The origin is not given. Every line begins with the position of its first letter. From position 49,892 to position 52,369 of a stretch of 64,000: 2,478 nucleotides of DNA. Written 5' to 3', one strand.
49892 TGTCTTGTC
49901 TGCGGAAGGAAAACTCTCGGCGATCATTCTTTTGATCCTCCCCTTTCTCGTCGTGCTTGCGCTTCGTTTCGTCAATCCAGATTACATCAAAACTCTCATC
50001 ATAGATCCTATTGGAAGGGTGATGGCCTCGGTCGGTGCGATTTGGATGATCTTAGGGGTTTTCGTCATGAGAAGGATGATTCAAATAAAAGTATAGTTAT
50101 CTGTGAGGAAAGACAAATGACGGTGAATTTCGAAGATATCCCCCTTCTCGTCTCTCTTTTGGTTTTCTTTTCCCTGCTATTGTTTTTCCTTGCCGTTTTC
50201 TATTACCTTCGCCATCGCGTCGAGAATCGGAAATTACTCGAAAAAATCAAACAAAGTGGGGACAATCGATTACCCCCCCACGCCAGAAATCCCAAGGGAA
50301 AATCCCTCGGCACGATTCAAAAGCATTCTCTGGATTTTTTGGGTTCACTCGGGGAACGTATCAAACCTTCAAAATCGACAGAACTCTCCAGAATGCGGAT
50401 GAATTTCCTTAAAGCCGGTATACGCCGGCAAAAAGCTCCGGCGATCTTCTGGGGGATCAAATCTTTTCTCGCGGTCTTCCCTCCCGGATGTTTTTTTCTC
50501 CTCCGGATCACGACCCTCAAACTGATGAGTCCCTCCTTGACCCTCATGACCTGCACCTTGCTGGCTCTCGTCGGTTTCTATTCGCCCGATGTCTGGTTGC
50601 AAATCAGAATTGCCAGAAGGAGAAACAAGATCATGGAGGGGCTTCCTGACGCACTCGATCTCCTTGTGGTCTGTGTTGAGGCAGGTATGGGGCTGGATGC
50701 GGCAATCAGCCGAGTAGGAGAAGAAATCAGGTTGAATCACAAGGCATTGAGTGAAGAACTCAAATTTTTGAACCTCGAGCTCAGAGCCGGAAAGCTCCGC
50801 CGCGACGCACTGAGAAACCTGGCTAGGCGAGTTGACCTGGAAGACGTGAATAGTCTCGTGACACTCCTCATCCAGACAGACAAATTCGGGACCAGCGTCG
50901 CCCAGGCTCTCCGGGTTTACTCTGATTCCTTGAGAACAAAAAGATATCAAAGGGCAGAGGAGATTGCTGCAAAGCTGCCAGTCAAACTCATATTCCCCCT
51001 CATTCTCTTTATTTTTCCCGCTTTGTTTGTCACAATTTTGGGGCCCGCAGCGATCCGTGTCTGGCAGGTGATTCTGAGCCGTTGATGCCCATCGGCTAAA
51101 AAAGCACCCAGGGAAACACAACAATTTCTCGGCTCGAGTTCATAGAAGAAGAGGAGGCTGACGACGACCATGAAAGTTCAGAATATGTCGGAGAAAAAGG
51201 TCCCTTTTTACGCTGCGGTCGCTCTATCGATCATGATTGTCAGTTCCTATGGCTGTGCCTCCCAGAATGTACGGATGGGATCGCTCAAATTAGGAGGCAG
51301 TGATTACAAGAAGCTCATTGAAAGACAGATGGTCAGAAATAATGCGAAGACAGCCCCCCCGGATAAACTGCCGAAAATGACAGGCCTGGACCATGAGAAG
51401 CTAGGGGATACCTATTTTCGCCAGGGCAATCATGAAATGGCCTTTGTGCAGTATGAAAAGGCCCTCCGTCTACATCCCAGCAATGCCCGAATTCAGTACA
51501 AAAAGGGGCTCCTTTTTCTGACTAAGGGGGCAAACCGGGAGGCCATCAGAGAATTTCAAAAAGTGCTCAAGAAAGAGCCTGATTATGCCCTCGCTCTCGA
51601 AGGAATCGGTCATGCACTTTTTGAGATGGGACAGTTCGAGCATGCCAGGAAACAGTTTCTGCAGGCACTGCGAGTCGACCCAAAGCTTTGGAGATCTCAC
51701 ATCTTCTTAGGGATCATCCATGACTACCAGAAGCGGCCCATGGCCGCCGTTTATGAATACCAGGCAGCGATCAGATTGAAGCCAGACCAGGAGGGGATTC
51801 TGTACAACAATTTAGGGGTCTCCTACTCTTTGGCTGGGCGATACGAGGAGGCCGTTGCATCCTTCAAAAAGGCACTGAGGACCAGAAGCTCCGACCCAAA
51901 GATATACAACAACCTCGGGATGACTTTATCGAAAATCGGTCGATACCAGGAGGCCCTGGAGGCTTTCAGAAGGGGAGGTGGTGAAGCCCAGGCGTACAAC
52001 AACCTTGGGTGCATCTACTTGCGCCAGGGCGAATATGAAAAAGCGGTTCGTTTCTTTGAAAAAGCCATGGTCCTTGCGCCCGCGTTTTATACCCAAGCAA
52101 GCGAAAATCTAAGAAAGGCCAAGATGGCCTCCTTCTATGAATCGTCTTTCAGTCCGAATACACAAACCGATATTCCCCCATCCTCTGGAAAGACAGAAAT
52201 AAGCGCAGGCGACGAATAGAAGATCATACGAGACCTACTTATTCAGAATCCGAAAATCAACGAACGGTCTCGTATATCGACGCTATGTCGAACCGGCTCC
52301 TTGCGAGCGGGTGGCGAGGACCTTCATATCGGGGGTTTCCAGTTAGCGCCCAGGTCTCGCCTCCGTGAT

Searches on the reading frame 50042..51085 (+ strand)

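Call 25: search_protein_families(library=pfam, proteins=[window:50042-51085:+], max_evalue=0.001)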
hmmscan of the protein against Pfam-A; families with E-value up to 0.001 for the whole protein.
window:50042-51085:+ (347 aa): 1 family
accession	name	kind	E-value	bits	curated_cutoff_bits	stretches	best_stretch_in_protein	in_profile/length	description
PF00482.28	T2SSF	-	3.1e-19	69.6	25.2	1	205-333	2-124/125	Type II secretion system (T2SS), protein F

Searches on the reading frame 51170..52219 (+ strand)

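Call 25: search_protein_families(library=pfam, proteins=[window:51170-52219:+], max_evalue=0.001)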
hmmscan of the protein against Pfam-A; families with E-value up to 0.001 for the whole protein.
window:51170-52219:+ (349 aa): 29 families (the best 25 are shown)
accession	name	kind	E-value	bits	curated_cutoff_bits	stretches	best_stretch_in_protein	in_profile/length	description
PF00515.34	TPR_1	-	7.6e-49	162.1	27.8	5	273-304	1-32/34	Tetratricopeptide repeat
PF07719.23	TPR_2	-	2.1e-44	146.4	27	5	273-305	1-33/34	Tetratricopeptide repeat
PF13414.12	TPR_11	-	7e-38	128.5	26.8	4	79-120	1-42/42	TPR repeat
PF13181.12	TPR_8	-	9.3e-37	122.5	25.7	3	273-304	1-32/34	Tetratricopeptide repeat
PF13424.12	TPR_12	-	1.3e-31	109.1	30.1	4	210-268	4-70/77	Tetratricopeptide repeat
PF13432.12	TPR_16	-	2.8e-29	101.6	32.7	4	77-139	2-64/65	Tetratricopeptide repeat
PF13431.12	TPR_17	-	4.3e-29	98.8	24.4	1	232-264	2-34/34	Tetratricopeptide repeat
PF13374.12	TPR_10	-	1e-28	98.9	27.5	3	273-300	2-29/42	Tetratricopeptide repeat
PF13176.12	TPR_7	-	5e-21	73.4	27.9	2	275-303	1-29/36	Tetratricopeptide repeat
PF13428.12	TPR_14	-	7.4e-21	73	23.5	0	77-113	6-42/44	Tetratricopeptide repeat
PF14559.12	TPR_19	-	5.7e-20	71.8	25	2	119-172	4-57/68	Tetratricopeptide repeat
PF13174.12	TPR_6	-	3.5e-14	52.8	26.3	0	77-104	5-32/33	Tetratricopeptide repeat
PF23914.1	TPR_CcmH_CycH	-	5e-12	46.4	42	1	78-168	56-149/158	Cytochrome c-type biogenesis protein H TPR domain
PF25063.1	ARM_TT21_C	-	4.3e-11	43.5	35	0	76-140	133-198/209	Tetratricopeptide repeat protein 21 C-terminal ARM domain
PF13371.12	TPR_9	-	6.2e-11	42.6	35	0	81-139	4-62/73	Tetratricopeptide repeat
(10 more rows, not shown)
